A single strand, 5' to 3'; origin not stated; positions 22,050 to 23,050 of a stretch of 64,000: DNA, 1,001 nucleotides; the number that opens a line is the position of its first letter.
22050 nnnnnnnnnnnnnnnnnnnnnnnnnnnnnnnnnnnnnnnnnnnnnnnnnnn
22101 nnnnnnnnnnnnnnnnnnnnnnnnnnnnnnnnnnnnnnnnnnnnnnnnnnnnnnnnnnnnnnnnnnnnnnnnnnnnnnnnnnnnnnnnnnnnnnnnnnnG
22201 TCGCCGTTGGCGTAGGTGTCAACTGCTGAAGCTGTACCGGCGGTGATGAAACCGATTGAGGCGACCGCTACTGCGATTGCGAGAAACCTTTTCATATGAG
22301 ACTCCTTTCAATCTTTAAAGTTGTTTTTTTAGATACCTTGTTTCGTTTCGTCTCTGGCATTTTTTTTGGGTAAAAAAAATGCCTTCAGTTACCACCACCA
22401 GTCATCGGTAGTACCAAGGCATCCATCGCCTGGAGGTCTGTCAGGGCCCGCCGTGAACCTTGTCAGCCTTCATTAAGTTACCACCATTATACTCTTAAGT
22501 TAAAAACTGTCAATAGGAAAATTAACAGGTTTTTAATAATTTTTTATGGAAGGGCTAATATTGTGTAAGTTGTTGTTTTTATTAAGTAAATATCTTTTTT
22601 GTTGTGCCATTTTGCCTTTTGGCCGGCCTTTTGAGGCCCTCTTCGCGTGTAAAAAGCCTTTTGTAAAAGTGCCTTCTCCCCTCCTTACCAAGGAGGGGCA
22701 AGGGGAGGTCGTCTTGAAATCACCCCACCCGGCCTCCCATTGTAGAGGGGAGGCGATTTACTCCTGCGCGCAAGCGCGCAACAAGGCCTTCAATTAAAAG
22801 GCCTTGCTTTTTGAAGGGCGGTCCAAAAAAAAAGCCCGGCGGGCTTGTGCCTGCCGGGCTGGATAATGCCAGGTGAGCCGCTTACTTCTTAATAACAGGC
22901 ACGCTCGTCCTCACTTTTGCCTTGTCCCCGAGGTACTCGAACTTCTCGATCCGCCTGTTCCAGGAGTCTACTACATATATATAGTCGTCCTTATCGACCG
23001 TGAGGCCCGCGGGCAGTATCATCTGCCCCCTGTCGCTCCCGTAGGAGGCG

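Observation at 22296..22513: About 185-nt structured leader with internal terminator, U8/A8 hairpin and duplicated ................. boxes upstream of the tetraheme cytochrome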

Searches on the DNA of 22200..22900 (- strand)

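Call 4: search_rna_families(source=window, start=22200, end=22900, threshold=evalue, max_evalue=10, show_alignments=3)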
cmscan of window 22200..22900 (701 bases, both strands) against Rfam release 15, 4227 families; matches with E-value up to 10: 19.
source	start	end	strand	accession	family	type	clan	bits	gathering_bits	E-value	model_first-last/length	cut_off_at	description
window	22828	22900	-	RF02763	IsrM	Gene; sRNA;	-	26.3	376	2.2e-05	254-329/329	5'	IsrM sRNA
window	22825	22886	-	RF02399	NsiR1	Gene; sRNA;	-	24.6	39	0.015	1-60/60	no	Nitrogen stress-induced RNA 1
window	22675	22756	+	RF03952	mir-3718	Gene; miRNA;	-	21.8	78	0.043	6-87/92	no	mir-3718 microRNA precursor family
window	22808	22868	+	RF02067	STnc310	Gene; sRNA;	-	19.9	40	0.42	1-61/61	no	Salmonella enterica sRNA STnc310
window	22321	22381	+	RF03956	mir-737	Gene; miRNA;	-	18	60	6.2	1-63/63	no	mir-737 microRNA precursor family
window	22390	22437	-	RF00002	5_8S_rRNA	Gene; rRNA;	CL00112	17.6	42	0.031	1-154/154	no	5.8S ribosomal RNA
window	22826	22878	-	RF02278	Betaproteobacteria_toxic_sRNA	Gene; sRNA;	-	17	50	0.97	1-64/64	no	Betaproteobacteria toxic small RNA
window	22826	22860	-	RF00110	RybB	Gene; sRNA;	-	16.5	40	1.2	32-79/79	no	RybB RNA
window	22676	22755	+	RF01897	mir-188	Gene; miRNA;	-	16.3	72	3.8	1-84/84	no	mir-188 microRNA precursor family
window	22675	22698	-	RF02795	Pab91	Gene; snRNA; snoRNA; HACA-box;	-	16.1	71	4.6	1-57/57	no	Pab91 RNA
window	22732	22854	-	RF00625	P11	Gene;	-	15.8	70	0.49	1-139/139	no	Pseudomonas sRNA P11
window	22764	22866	+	RF00426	SCARNA15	Gene; snRNA; snoRNA; scaRNA;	CL00019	15.6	65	3.5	1-128/128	no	Small Cajal body specific RNA 15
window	22776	22865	+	RF00303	snoR86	Gene; snRNA; snoRNA; HACA-box;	-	15.4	40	4.1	1-123/123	no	Small nucleolar RNA snoR86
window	22826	22876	-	RF02837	anti-hemB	Gene; sRNA;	-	14.9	49.5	1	1-81/81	no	Burkholderia RNA 7 (anti-hemB)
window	22678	22750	-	RF03952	mir-3718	Gene; miRNA;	-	14.3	78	7.9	1-92/92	no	mir-3718 microRNA precursor family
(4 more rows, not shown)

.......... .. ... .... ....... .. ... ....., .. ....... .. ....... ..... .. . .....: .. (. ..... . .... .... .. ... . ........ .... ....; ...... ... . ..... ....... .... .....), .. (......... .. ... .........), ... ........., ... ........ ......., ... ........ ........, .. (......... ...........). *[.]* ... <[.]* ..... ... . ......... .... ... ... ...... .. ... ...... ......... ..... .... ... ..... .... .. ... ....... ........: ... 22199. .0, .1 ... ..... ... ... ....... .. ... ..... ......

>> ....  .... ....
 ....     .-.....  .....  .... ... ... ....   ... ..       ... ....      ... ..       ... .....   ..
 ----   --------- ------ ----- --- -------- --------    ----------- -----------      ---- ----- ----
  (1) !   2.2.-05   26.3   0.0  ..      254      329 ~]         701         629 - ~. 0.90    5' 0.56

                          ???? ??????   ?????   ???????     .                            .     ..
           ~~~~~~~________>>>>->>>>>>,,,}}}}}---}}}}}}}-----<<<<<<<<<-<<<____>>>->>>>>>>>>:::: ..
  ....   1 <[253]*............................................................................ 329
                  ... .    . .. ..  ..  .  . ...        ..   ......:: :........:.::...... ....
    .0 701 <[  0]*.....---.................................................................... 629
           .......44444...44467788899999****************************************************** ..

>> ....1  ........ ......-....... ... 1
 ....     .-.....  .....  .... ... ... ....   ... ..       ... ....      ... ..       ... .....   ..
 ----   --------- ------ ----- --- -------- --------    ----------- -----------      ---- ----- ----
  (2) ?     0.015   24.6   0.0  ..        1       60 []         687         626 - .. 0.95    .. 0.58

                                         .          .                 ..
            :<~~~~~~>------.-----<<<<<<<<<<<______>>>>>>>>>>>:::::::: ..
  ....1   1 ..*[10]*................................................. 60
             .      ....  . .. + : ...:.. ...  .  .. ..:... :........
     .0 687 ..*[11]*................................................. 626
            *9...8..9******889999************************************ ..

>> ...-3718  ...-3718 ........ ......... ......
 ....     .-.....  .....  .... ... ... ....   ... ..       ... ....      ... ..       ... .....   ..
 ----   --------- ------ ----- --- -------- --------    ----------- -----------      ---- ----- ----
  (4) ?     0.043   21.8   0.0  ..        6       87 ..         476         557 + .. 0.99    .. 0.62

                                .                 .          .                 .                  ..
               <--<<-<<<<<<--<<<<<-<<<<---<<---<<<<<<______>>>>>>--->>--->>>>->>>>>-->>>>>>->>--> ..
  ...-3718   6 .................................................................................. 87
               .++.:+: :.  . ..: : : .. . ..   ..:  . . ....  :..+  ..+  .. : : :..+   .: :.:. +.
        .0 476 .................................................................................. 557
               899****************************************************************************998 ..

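Call 22: build_rna_model(alignment_id=A1, structure=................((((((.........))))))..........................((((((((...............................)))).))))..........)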
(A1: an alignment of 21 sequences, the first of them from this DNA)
Model R1 built from alignment A1 (21 sequences, 121 columns); structure: as given.
model positions 104; base pairs 14; branch points 1; effective number of sequences 5.15; information 0.59 bits per position. Calibrated on 0.2 Mb of random sequence (short: E-values are rough).
structure used (alignment columns):
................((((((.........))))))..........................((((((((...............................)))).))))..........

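Call 25: search_with_rna_model(model_id=R1, source=window, max_evalue=1, show_alignments=2)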
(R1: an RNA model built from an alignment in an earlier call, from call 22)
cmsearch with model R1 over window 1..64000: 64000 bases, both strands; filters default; matches with E-value up to 1: 1.
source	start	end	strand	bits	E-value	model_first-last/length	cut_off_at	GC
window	22372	22478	-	76.7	5.3e-16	1-104/104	no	0.51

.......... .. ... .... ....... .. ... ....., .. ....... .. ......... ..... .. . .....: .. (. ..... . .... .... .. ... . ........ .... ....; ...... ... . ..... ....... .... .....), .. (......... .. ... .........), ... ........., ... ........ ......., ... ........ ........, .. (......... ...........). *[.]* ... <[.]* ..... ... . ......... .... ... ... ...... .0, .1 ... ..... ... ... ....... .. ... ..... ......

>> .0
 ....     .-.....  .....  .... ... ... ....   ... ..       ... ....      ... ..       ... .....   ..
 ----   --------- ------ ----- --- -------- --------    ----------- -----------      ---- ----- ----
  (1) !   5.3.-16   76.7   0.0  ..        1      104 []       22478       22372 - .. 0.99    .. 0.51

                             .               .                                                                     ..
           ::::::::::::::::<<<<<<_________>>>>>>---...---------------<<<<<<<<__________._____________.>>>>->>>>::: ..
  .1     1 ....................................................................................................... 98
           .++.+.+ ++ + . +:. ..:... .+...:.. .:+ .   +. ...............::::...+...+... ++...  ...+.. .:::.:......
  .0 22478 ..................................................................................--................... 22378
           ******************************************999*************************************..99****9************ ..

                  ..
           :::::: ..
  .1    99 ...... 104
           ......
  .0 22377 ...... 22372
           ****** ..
